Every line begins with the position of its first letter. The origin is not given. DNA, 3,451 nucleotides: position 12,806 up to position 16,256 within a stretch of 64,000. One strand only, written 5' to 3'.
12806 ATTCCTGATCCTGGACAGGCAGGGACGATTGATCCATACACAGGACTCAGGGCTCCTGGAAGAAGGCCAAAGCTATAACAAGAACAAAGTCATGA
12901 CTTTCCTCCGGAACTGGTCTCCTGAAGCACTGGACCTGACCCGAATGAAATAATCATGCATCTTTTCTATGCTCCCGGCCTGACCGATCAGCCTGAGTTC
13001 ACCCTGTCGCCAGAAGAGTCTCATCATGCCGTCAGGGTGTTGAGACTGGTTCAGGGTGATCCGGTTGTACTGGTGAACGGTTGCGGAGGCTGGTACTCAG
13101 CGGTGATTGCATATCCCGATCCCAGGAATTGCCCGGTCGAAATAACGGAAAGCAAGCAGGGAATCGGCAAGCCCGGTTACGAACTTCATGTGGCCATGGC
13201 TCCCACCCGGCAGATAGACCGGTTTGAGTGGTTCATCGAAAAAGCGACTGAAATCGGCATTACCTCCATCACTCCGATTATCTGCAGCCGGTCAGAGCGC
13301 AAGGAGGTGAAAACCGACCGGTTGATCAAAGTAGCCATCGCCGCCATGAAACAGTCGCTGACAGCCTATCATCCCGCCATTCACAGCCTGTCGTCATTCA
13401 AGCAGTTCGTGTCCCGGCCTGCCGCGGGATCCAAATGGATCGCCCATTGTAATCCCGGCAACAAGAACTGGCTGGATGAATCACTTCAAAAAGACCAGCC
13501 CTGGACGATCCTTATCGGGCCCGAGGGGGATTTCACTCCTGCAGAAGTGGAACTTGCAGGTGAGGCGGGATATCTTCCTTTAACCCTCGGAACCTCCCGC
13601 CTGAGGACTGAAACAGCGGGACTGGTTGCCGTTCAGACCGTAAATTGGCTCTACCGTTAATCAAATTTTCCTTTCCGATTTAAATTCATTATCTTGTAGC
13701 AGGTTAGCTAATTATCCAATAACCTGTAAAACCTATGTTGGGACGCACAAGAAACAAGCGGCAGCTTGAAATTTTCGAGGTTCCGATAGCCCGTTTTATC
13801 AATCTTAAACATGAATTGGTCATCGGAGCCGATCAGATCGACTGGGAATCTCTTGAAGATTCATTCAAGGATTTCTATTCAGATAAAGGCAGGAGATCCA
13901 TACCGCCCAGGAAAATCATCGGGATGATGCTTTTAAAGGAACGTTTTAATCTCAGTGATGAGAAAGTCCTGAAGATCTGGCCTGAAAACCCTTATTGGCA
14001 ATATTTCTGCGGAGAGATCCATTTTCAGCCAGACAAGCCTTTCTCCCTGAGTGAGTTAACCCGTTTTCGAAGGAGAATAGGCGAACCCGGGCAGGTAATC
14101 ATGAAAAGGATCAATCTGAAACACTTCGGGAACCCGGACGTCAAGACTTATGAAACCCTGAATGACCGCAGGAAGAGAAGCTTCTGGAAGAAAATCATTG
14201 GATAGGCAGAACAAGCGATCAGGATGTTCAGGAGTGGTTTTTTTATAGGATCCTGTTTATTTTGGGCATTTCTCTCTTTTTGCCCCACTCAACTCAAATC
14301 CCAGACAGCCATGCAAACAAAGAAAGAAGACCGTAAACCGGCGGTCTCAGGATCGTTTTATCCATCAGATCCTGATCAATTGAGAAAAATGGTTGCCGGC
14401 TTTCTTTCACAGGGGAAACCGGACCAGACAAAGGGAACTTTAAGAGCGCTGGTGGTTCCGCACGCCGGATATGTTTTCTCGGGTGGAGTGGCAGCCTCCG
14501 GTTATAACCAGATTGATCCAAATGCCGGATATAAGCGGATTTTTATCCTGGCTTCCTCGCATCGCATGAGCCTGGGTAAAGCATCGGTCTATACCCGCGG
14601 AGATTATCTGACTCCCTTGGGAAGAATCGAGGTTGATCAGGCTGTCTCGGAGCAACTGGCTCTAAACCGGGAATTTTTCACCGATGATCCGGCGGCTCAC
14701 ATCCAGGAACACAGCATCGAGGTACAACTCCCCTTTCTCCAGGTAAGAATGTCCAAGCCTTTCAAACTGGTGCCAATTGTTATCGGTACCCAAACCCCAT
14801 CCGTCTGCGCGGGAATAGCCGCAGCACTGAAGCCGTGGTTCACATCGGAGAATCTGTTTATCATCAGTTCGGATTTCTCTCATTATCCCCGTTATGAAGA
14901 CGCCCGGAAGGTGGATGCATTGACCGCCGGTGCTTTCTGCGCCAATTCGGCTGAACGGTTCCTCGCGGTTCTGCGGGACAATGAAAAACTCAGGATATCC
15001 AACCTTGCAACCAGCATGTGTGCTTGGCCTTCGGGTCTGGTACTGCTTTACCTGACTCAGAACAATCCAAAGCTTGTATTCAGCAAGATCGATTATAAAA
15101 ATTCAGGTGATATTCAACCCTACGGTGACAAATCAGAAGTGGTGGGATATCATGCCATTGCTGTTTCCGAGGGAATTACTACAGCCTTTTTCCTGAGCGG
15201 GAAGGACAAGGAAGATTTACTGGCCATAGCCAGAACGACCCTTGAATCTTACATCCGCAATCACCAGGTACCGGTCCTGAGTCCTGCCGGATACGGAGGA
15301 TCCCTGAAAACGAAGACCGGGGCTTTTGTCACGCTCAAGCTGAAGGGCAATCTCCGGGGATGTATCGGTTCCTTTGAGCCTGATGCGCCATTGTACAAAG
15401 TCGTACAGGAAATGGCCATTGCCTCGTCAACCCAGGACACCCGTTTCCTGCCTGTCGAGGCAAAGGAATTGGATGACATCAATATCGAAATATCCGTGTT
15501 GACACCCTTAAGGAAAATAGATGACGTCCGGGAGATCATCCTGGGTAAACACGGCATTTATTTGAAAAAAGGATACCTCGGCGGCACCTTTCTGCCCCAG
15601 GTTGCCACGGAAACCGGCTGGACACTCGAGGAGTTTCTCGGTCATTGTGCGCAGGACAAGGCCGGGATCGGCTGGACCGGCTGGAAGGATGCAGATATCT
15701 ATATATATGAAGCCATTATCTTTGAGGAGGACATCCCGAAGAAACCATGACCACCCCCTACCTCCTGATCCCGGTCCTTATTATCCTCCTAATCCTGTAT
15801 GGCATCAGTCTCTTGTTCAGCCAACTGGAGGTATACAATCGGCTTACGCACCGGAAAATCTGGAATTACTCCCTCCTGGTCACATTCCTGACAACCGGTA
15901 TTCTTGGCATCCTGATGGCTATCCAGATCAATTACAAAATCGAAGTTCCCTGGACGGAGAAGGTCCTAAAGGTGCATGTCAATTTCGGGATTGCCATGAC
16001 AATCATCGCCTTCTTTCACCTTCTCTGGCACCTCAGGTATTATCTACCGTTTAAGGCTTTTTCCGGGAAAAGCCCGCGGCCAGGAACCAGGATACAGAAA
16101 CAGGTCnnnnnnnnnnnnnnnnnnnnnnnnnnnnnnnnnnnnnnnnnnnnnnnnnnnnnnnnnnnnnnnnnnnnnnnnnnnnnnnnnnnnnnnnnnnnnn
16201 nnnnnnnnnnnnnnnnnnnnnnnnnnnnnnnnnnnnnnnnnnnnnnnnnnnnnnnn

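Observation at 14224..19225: AmmeMemoRadiSam system remodelled into a translationally coupled operon with a fourth, membrane-embedded component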

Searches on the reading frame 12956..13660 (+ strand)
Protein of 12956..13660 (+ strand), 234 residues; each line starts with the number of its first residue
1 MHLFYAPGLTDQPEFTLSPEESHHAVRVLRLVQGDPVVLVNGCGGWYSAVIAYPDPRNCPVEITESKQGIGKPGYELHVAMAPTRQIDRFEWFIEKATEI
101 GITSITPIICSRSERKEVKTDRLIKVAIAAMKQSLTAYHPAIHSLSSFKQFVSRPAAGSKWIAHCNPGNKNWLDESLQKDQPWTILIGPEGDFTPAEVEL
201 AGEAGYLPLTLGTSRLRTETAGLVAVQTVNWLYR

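Call 3: search_protein_families(library=pfam, proteins=[window:12956-13660:+], max_evalue=0.01)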
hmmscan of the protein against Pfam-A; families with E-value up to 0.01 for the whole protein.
window:12956-13660:+ (234 aa): 2 families
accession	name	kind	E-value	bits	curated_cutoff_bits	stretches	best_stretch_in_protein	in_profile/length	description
PF04452.19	Methyltrans_RNA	-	7.3e-38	130.2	23.9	1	76-229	6-164/165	RNA methyltransferase domain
PF20260.4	PUA_4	-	8.5e-10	39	23.9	1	18-63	2-47/48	RNA methyltransferase PUA domain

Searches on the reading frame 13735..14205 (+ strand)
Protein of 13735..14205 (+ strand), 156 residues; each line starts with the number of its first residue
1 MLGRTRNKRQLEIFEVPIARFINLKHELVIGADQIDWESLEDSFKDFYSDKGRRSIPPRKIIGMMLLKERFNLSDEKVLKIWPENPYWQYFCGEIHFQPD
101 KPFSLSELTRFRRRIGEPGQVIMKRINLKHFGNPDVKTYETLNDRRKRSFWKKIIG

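Call 3: search_protein_families(library=pfam, proteins=[window:13735-14205:+], max_evalue=0.01)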
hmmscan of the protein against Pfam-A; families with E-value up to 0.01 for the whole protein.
window:13735-14205:+ (156 aa): 1 family
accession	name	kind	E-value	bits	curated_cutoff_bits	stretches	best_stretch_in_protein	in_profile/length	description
PF05598.16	DUF772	-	3.1e-17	62.8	23.1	1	52-126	1-74/74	Transposase domain (DUF772)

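Call 4: search_protein_families(library=ncbifam, proteins=[window:13735-14205:+], max_evalue=0.01)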
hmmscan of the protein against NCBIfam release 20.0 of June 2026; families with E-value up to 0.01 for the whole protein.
window:13735-14205:+ (156 aa): 4 families
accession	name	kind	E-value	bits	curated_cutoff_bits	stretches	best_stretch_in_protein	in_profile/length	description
NF033578.1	transpos_IS5_1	equivalog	6.2e-39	134.3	275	1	11-119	2-111/419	IS5 family transposase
NF033551.1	transpos_IS1182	equivalog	2.8e-10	39.7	270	1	6-117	2-113/488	IS1182 family transposase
NF033593.1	transpos_ISNCY_1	equivalog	8e-06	24.8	325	1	42-127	35-115/444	ISNCY family transposase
NF033581.1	transpos_IS5_4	equivalog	2.6e-05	23.7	140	1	35-80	9-57/285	IS5 family transposase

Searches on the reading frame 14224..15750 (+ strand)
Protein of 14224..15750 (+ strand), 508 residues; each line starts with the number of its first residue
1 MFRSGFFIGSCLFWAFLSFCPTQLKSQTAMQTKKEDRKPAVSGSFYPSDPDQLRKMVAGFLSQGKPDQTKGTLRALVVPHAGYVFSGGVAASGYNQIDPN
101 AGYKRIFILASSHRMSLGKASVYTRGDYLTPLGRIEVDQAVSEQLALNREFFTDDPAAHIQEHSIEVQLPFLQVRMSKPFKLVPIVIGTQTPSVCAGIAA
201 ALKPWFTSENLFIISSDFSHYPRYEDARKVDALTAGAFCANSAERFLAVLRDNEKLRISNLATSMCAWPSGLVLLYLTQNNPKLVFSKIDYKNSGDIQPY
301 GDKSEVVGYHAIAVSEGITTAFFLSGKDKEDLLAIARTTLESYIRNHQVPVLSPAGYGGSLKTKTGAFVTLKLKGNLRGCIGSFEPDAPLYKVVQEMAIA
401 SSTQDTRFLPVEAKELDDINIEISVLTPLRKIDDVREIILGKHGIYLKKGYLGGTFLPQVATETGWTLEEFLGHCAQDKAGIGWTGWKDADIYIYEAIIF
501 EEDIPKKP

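Call 3: search_protein_families(library=pfam, proteins=[window:14224-15750:+], max_evalue=0.01)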
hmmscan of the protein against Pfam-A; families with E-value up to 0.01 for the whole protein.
window:14224-15750:+ (508 aa): 2 families
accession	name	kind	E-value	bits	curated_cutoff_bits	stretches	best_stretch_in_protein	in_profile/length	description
PF01875.22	Memo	-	1.3e-54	185.7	27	1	39-311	2-267/269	Memo-like protein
PF01871.22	AMMECR1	-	6.2e-50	169.4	25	1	334-500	2-168/168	AMMECR1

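Call 4: search_protein_families(library=ncbifam, proteins=[window:14224-15750:+], max_evalue=0.01)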
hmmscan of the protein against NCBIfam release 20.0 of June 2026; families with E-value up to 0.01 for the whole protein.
window:14224-15750:+ (508 aa): 5 families
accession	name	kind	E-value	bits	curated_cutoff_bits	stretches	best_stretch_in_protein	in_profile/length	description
TIGR04336.1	AmmeMemoSam_B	hypoth_equivalog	9.8e-69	231.6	26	1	37-314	1-270/270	AmmeMemoRadiSam system protein B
NF001987.0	PRK00782.1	equivalog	6.1e-53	179.8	295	1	37-314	3-265/267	MEMO1 family protein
TIGR04335.1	AmmeMemoSam_A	hypoth_equivalog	9.9e-47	158.5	99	1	332-500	3-175/175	AmmeMemoRadiSam system protein A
NF002000.0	PRK00801.1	equivalog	5.2e-41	140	273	1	326-506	6-190/201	hypothetical protein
TIGR00296.1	TIGR00296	hypoth_equivalog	2.8e-40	138.1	91.05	1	330-505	10-193/200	TIGR00296 family protein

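Call 63: search_solved_structures(query=window:14224-15747:+, max_evalue=0.001)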
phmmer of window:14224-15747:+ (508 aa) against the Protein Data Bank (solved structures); distinct sequences matched with E-value up to 0.001: 6.
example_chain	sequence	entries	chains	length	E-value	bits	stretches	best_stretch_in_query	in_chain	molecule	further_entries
1zq7_A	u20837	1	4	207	7.2e-26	94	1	333-505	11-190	Hypothetical protein MM0484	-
7kq8_A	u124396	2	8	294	1.2e-25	93.3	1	38-304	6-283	Protein MEMO1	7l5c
3bcz_A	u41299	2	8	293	1.2e-25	93.2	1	39-304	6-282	Protein MEMO1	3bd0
1vaj_A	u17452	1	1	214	1.7e-25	92.7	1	329-508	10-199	Hypothetical protein PH0010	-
7m8h_A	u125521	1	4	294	2.6e-25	92.1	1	38-223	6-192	Protein MEMO1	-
1wsc_A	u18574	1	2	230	3.9e-18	68.4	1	332-507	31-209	Hypothetical protein ST0229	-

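Call 86: search_solved_structures(query=window:14224-15747:+, max_evalue=1e-20, show_alignments=2)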
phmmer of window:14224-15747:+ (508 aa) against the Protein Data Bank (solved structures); distinct sequences matched with E-value up to 1e-20: 5.
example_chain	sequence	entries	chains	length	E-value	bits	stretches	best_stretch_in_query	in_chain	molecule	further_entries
1zq7_A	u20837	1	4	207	7.2e-26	94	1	333-505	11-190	Hypothetical protein MM0484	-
7kq8_A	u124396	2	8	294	1.2e-25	93.3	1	38-304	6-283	Protein MEMO1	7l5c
3bcz_A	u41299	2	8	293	1.2e-25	93.2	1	39-304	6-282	Protein MEMO1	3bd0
1vaj_A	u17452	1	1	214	1.7e-25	92.7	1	329-508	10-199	Hypothetical protein PH0010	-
7m8h_A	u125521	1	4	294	2.6e-25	92.1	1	38-223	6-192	Protein MEMO1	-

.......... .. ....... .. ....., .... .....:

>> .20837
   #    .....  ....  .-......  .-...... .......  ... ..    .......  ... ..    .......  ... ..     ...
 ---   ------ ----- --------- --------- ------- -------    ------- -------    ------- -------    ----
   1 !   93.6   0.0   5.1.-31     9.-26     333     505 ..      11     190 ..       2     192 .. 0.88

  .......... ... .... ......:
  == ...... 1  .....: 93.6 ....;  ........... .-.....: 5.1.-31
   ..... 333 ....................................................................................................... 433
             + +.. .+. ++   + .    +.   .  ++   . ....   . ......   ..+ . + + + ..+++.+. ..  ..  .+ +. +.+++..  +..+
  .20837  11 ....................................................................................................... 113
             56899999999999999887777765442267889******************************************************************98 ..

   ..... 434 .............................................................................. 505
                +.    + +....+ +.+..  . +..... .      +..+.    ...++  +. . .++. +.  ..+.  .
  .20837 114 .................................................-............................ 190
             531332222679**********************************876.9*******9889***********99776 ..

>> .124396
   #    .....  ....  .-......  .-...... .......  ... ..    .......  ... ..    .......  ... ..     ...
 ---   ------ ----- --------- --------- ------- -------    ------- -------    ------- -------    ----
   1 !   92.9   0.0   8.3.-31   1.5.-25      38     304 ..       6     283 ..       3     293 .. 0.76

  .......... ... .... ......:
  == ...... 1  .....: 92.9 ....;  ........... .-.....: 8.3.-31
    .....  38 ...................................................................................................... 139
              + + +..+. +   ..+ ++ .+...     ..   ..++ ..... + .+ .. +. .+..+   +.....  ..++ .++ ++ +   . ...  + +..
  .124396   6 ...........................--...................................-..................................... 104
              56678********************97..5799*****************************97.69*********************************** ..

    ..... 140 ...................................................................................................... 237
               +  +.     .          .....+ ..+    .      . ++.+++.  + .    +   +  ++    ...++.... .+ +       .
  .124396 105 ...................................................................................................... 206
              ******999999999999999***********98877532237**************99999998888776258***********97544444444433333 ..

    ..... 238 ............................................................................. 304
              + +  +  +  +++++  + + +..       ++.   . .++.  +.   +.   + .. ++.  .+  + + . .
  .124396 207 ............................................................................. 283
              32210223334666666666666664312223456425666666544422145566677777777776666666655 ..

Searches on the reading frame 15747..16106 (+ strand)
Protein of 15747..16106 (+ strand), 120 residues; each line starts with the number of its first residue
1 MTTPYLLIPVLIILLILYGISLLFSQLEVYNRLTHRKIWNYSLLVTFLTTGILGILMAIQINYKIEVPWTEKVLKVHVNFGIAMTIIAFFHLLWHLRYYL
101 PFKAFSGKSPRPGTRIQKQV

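Call 52: search_protein_families(library=pfam, proteins=[window:15747-16106:+], max_evalue=1)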
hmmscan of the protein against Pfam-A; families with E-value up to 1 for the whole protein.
window:15747-16106:+ (120 aa): 3 families
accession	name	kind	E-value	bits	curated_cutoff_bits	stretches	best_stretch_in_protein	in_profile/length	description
PF14358.11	DUF4405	-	0.00047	21.1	26.7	1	39-95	2-65/66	Domain of unknown function (DUF4405)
PF11677.13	DUF3273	-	0.0035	17.2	25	1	13-63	161-207/265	Protein of unknown function (DUF3273)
PF15118.11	DUF4560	-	0.022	15.1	27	1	81-102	26-47/64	Domain of unknown function (DUF4560)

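Call 56: search_protein_families(library=pfam, alignment_id=A4, max_evalue=0.01)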
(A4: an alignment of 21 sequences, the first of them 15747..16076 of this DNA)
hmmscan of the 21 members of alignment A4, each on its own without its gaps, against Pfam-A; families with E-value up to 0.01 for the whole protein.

A. member 1, window:15747-16076:+ (110 aa): 2 families
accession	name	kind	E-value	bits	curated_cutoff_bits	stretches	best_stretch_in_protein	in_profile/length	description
PF14358.11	DUF4405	-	0.00038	21.4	26.7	1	39-95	2-65/66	Domain of unknown function (DUF4405)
PF11677.13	DUF3273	-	0.0026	17.6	25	1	13-63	161-207/265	Protein of unknown function (DUF3273)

B. families by the number of members that match (of 21 scanned): 7 families
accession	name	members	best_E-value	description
PF14358.11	DUF4405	8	0.00036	Domain of unknown function (DUF4405)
PF11677.13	DUF3273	1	0.0026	Protein of unknown function (DUF3273)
PF09990.14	DUF2231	1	0.0027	Predicted membrane protein (DUF2231)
PF01891.21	CbiM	1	0.0045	Cobalt uptake substrate-specific transmembrane region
PF19733.4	DUF6223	1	0.0065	Family of unknown function (DUF6223)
PF04235.18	DUF418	1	0.0092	Protein of unknown function (DUF418)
PF18920.5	DUF5671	1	0.0093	Domain of unknown function (DUF5671)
